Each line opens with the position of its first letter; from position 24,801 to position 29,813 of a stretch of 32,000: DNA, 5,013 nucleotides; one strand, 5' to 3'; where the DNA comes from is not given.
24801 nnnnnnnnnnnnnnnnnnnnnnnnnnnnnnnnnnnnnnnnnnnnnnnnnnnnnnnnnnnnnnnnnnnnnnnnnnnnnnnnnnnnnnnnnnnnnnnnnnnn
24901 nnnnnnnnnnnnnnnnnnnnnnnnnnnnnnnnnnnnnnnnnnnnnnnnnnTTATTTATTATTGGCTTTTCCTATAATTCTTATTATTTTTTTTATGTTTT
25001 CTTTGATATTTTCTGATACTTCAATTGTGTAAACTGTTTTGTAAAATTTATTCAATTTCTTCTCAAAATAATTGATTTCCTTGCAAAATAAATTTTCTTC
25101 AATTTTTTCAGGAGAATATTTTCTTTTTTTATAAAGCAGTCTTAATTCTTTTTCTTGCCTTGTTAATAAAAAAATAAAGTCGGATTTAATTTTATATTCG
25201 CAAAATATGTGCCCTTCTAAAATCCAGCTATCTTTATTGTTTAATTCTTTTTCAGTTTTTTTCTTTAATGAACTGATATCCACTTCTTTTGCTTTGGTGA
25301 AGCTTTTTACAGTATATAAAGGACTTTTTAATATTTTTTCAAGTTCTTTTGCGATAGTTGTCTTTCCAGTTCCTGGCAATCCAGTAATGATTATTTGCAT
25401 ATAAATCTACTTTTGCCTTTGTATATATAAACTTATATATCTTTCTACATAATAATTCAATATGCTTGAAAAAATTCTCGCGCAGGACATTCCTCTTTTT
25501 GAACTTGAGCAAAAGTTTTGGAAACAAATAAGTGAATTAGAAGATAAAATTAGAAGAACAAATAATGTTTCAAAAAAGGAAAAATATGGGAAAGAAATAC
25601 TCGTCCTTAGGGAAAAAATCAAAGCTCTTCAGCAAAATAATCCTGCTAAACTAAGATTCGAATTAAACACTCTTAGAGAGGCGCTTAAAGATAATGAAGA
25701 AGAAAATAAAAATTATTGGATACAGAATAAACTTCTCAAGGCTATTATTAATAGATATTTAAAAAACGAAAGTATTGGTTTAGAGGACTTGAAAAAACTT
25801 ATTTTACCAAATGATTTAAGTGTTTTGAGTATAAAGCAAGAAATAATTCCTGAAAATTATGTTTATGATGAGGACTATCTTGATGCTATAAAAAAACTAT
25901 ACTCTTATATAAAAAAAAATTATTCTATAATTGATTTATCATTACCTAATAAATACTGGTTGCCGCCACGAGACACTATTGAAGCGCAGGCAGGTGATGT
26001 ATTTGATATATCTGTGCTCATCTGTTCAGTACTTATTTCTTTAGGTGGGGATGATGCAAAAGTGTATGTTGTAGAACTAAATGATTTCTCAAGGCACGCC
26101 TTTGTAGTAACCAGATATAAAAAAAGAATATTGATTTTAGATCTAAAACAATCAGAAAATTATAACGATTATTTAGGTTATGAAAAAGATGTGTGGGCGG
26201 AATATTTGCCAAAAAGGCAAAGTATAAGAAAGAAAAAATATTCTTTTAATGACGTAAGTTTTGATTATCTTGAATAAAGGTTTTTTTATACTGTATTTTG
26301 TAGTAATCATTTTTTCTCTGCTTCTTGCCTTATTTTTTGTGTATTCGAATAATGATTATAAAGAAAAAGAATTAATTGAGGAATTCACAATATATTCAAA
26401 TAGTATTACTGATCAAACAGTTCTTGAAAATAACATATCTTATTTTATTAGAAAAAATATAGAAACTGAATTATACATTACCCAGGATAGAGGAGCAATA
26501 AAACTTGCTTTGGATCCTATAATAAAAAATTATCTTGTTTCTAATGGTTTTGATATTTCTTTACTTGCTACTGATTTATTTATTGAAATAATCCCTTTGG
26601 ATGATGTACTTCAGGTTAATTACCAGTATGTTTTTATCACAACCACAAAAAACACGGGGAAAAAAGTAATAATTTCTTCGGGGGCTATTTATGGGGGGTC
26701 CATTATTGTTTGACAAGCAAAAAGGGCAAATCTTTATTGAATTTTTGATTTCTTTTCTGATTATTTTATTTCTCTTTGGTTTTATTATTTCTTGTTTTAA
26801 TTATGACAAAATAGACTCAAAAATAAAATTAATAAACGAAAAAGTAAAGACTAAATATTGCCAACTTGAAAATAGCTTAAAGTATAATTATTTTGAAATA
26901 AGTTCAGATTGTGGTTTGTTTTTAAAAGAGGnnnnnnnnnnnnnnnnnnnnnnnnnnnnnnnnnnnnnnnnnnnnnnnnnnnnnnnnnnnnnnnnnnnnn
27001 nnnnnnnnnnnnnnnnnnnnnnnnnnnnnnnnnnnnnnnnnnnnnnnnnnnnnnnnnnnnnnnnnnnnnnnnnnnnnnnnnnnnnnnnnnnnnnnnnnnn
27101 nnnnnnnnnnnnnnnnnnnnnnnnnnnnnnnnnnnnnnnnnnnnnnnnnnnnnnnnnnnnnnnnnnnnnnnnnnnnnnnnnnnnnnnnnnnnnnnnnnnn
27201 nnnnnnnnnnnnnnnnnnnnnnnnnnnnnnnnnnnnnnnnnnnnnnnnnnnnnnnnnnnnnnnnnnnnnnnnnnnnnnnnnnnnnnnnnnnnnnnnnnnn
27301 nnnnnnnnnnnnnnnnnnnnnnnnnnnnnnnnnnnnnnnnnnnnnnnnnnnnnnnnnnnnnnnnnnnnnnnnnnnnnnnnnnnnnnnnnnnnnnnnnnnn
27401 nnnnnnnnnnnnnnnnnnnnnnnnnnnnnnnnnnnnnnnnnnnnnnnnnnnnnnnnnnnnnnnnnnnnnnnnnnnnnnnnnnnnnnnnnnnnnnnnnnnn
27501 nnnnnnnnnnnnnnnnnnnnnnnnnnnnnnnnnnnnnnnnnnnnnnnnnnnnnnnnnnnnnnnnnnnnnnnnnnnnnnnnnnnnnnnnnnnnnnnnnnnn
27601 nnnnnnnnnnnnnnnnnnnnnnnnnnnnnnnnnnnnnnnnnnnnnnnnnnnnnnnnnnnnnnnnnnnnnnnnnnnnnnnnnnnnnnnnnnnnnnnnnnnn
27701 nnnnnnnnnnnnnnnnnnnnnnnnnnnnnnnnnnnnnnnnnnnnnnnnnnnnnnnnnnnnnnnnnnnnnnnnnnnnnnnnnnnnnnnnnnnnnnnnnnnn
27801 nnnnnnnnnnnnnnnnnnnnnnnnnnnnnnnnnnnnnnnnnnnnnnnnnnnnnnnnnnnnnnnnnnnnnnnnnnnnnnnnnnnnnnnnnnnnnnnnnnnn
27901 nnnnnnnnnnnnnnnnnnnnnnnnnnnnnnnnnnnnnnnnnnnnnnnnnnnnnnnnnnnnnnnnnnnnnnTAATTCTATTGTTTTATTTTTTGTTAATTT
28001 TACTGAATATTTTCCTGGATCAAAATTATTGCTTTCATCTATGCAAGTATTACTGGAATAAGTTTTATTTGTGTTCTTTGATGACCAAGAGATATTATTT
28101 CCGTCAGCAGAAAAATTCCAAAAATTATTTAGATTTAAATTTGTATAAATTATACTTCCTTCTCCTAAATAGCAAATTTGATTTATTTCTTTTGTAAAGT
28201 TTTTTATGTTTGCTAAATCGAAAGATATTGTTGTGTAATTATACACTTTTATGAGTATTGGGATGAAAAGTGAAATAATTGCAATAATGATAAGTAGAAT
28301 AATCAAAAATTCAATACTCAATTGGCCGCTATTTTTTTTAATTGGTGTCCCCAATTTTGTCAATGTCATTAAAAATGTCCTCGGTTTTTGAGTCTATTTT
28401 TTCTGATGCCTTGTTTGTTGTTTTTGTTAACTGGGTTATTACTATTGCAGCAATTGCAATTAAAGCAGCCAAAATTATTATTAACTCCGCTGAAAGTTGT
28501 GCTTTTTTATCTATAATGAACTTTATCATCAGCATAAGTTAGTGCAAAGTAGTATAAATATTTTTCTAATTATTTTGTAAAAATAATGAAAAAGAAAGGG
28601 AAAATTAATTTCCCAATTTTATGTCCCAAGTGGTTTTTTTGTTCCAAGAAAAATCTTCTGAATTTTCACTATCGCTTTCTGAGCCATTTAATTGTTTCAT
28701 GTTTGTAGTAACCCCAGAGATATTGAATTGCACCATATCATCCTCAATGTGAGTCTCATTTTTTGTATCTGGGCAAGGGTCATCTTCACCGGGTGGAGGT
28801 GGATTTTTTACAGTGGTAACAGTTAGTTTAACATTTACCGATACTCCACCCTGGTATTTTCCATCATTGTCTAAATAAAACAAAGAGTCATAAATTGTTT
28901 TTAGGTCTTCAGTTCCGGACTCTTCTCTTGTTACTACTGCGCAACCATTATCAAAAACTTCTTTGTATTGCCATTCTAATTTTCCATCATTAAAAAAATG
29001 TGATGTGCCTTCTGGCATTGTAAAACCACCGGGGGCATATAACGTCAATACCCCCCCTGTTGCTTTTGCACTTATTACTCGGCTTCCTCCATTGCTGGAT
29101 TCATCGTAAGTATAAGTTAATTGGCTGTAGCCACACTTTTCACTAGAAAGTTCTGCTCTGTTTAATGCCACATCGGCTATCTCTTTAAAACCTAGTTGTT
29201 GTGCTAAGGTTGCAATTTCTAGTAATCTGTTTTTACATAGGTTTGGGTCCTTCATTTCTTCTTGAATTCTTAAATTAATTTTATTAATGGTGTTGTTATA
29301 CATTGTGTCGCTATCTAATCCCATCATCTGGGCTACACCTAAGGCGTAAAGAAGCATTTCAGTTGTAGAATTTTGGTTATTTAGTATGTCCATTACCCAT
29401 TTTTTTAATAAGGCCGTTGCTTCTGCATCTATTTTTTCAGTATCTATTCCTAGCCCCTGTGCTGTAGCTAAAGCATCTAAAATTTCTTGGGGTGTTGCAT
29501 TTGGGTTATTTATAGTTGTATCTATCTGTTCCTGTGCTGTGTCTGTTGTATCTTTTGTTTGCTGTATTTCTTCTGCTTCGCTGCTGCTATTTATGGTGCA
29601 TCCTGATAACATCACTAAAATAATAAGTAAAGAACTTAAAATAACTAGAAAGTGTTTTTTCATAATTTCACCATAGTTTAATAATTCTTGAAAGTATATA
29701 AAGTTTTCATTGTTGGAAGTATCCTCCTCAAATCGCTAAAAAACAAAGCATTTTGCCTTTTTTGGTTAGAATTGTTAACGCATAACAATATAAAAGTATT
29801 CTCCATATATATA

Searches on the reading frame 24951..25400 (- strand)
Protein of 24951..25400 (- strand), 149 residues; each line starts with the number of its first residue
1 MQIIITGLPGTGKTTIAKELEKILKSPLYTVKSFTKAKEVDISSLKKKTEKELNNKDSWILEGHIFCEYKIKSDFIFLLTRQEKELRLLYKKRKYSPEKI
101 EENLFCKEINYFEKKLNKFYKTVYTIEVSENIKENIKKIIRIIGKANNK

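Call 6: search_protein_families(library=pfam, proteins=[window:24951-25400:-], max_evalue=0.1)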
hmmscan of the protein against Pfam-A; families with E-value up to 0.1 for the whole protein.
window:24951-25400:- (149 aa): 29 families (the best 25 are shown)
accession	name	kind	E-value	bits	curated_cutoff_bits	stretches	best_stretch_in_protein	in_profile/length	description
PF13238.12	AAA_18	-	5.3e-10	40.3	29.4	1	3-106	1-124/128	AAA domain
PF08433.16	KTI12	-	9.3e-06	25.8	22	1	3-44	4-44/271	Chromatin associated protein KTI12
PF01591.24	6PF2K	-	9.7e-05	22.2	27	1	2-54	15-61/223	6-phosphofructo-2-kinase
PF03266.21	NTPase_1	-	0.00025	21.4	23.9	1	2-36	1-35/168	NTPase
PF00004.35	AAA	-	0.00032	21.6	21.2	1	3-37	1-35/131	ATPase family associated with various cellular activities (AAA)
PF13401.12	AAA_22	-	0.00034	21.4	27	1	3-55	8-64/130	AAA domain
PF07728.20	AAA_5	-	0.00049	20.6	22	1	3-32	2-32/139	AAA domain (dynein-related subfamily)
PF13521.12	AAA_28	-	0.00093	19.9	27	1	3-25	2-24/164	AAA domain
PF01078.27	Mg_chelatase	-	0.0011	18.8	20.3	1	2-44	24-65/207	Magnesium chelatase, subunit ChlI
PF01583.26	APS_kinase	-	0.0012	19.3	21.1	1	3-30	5-32/152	Adenylylsulphate kinase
PF13207.12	AAA_17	-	0.0023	18.6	27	1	6-28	1-23/136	AAA domain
PF20720.3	nSTAND3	-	0.0027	17.9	27.2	1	3-39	20-56/155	Novel STAND NTPase 3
PF13604.12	AAA_30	-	0.0031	17.7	27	1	4-38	22-56/191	AAA domain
PF13191.12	AAA_16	-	0.0061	17.5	32.6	1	3-30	27-55/167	AAA ATPase domain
PF13479.12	AAA_24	-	0.008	16.5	27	1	2-24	4-26/195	AAA domain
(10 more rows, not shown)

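Call 7: search_protein_families(library=ncbifam, proteins=[window:24951-25400:-], max_evalue=0.1)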
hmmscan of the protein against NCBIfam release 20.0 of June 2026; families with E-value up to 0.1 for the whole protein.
window:24951-25400:- (149 aa): 32 families (the best 25 are shown)
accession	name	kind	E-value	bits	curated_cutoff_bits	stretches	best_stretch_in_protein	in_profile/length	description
NF003012.0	PRK03839.1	equivalog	2.5e-11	43.9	152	1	1-143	1-151/180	putative kinase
TIGR02173.1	cyt_kin_arch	equivalog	3.6e-07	30.3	102.1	1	1-127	1-140/169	(d)CMP kinase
NF005994.0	PRK08118.1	equivalog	3.9e-06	27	215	1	2-67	3-70/172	DNA topology modulation protein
NF010248.0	PRK13695.1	equivalog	3.4e-05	23.6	156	1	1-36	4-39/180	NTPase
NF005250.0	PRK06761.1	equivalog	5.2e-05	22.4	270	1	3-38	6-41/282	hypothetical protein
NF003122.0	PRK04040.1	equivalog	8e-05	22.2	155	1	2-31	4-32/189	adenylate kinase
NF005255.0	PRK06762.2-2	equivalog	0.00081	19.4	140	1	3-137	6-116/163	hypothetical protein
TIGR03574.1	selen_PSTK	equivalog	0.00086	18.8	290.5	1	3-26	2-25/249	L-seryl-tRNA(Sec) kinase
NF047389.1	ATPase_Sll1717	subfamily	0.00092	18.4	75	1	3-146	32-181/454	P-loop ATPase, Sll1717 family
NF005576.0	PRK07261.1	equivalog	0.00098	18.9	224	1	1-65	1-67/171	DNA topology modulation protein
NF004041.0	PRK05541.1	subfamily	0.0013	18.8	127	1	3-26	10-33/176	adenylyl-sulfate kinase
TIGR00041.1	DTMP_kinase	equivalog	0.0017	18.1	83.25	1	3-35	7-39/196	dTMP kinase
NF042959.1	IteA_antiphage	equivalog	0.0021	17.3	510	1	2-35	127-160/367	anti-phage ATPase IteA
NF001866.0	PRK00625.1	equivalog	0.0029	17.8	142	1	1-32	1-32/173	shikimate kinase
TIGR02881.1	spore_V_K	equivalog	0.0038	16.3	422.95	1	2-26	44-68/261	stage V sporulation protein K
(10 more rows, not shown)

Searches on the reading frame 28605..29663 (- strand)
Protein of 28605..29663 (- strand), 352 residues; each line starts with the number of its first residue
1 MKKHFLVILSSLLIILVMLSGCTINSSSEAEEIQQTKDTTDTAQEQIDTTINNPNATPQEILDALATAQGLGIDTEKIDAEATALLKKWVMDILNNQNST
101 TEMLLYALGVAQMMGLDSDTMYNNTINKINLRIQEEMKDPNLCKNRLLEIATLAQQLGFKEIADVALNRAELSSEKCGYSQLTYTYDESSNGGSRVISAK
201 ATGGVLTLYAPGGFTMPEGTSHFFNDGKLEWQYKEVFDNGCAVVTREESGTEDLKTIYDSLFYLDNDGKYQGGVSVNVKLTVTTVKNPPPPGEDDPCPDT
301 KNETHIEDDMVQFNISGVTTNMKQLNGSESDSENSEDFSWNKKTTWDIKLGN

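Call 26: search_protein_families(library=pfam, proteins=[window:28605-29663:-], max_evalue=0.001)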
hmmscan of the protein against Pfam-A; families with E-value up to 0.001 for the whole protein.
window:28605-29663:- (352 aa): 1 family
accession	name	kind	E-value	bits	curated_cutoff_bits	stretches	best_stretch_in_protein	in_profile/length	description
PF19111.5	DUF5798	-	0.00075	20.1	27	0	31-83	29-78/89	Family of unknown function (DUF5798)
